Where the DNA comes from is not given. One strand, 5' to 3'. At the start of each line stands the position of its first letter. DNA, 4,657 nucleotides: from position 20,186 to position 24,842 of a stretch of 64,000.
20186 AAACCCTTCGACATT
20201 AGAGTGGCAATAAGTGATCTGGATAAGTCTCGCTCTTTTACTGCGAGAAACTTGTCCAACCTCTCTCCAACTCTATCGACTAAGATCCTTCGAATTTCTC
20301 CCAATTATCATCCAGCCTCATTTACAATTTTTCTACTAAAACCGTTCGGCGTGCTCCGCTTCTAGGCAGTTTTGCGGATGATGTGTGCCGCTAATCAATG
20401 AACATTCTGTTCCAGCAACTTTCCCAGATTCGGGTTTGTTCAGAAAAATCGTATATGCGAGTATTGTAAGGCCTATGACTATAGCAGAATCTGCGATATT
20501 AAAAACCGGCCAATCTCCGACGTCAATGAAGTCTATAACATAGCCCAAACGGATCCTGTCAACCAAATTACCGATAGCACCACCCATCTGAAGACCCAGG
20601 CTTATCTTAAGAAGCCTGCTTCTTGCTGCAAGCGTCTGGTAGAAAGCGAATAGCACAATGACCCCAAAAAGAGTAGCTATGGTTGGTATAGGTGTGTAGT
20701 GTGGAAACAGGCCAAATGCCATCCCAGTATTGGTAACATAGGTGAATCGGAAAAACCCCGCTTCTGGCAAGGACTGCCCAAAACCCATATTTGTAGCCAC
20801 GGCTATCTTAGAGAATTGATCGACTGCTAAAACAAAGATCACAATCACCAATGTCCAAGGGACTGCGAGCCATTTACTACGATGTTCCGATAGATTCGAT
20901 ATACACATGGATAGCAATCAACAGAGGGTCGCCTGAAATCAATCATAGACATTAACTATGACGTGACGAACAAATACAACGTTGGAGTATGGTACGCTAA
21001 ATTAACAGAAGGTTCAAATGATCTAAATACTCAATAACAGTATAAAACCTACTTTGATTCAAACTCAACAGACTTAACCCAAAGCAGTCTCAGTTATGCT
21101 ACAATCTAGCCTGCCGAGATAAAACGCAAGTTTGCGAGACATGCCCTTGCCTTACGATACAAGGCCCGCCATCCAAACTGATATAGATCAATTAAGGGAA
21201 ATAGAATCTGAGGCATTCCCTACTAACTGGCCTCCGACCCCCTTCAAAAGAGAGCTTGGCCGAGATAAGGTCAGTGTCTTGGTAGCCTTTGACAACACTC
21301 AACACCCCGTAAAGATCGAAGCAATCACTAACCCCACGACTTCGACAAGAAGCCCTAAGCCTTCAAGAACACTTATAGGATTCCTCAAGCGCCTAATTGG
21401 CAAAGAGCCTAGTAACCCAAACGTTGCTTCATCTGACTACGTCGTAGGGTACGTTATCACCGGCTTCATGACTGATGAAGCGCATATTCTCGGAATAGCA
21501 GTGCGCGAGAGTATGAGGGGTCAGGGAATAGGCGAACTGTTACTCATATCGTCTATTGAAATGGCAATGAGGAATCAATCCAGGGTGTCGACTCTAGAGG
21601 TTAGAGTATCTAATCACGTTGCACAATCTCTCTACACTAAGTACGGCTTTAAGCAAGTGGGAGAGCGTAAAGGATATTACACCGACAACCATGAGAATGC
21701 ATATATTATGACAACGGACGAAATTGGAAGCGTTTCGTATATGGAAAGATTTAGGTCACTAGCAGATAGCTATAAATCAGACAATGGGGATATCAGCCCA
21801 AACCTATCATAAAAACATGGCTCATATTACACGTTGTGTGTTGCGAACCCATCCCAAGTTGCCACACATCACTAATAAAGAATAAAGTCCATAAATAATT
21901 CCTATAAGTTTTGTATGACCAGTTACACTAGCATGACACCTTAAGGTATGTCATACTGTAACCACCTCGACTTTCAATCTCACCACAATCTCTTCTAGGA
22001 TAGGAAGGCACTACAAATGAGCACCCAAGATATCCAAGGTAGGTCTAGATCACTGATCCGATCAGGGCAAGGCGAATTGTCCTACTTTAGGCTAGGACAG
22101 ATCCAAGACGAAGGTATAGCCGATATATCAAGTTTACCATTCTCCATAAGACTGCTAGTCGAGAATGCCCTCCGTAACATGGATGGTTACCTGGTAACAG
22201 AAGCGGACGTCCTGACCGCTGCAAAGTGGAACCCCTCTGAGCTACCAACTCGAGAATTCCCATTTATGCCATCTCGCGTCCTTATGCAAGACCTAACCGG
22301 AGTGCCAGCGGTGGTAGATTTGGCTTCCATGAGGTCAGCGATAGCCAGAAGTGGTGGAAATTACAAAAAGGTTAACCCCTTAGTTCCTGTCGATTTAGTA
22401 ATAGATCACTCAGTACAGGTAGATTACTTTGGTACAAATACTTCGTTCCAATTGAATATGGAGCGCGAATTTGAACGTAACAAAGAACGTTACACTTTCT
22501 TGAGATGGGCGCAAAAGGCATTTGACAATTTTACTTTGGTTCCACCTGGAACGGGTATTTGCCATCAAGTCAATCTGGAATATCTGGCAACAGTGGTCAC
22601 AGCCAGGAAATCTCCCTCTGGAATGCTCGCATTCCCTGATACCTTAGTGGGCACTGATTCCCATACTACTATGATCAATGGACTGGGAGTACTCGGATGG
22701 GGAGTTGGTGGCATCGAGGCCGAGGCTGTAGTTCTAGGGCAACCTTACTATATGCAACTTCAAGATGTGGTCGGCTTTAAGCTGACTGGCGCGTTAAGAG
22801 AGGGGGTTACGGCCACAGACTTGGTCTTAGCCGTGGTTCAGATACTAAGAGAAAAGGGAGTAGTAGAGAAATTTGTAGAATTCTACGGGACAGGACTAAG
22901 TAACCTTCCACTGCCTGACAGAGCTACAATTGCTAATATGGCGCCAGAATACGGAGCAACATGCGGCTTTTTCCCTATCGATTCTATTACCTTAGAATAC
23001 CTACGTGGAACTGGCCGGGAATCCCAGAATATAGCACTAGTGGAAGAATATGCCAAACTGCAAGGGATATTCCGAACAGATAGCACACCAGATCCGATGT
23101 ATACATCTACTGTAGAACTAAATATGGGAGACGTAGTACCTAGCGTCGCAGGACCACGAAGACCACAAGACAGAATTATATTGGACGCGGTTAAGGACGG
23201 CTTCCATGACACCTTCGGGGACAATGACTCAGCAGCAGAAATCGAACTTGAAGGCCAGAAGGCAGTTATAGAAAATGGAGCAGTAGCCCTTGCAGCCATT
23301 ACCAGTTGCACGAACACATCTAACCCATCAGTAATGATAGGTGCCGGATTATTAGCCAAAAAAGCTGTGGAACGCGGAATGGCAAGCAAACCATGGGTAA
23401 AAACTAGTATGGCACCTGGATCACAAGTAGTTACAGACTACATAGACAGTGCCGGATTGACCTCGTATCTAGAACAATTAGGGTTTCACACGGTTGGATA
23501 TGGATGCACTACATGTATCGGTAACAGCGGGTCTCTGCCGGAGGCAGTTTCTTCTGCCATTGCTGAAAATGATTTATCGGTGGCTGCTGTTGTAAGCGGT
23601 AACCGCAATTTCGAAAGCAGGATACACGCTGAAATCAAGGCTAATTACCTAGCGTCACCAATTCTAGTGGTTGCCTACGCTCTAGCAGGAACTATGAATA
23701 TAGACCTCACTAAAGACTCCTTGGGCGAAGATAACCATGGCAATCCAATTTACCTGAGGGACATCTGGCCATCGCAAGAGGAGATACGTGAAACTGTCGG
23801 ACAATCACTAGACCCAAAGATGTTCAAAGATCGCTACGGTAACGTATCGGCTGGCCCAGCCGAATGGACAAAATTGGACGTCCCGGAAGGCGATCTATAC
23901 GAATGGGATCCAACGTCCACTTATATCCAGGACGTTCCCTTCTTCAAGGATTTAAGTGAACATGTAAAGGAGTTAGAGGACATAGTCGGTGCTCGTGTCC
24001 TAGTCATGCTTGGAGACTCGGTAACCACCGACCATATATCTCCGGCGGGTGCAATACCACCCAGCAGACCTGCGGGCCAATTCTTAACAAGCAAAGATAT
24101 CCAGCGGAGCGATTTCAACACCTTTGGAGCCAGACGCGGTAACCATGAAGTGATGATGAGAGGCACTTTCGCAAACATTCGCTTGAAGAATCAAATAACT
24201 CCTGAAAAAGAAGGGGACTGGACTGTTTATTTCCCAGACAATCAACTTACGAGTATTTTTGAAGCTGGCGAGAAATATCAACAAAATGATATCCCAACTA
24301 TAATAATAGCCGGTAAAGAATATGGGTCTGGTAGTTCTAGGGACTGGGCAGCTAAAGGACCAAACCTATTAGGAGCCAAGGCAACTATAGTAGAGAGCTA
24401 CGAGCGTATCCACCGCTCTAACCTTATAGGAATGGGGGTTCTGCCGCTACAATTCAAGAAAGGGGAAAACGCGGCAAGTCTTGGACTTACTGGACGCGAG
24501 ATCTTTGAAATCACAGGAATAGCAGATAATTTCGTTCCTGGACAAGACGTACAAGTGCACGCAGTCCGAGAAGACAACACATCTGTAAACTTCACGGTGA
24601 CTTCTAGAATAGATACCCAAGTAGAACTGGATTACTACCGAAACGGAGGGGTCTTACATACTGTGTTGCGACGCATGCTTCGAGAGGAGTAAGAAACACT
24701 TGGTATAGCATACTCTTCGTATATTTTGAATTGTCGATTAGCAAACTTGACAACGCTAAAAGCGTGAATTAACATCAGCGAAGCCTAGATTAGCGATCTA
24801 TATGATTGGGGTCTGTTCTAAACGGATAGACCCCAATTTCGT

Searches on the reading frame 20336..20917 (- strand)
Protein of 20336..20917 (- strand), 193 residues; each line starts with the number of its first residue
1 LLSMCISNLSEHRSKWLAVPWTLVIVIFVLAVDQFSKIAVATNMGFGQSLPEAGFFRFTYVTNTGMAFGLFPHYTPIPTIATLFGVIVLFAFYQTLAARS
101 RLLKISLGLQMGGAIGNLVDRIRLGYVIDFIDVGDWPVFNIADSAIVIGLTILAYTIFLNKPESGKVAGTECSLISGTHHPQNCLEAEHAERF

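Call 7: search_protein_families(library=pfam, proteins=[window:20336-20917:-], max_evalue=0.001)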
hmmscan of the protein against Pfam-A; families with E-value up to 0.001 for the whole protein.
window:20336-20917:- (193 aa): 1 family
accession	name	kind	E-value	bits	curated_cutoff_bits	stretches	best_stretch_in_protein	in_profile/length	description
PF01252.23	Peptidase_A8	-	3.3e-35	121.8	25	1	25-158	1-141/142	Signal peptidase (SPase) II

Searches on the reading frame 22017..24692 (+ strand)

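Call 24: search_protein_families(library=pfam, proteins=[window:22017-24692:+], max_evalue=0.00001)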
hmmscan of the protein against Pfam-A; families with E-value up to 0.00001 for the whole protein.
window:22017-24692:+ (891 aa): 2 families
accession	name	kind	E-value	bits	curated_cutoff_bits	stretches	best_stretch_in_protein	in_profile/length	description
PF00330.25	Aconitase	-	5.5e-166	553.6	28.7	1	80-558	15-463/463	Aconitase family (aconitate hydratase)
PF00694.25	Aconitase_C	-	1e-39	136.3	22.8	1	688-815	3-130/131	Aconitase C-terminal domain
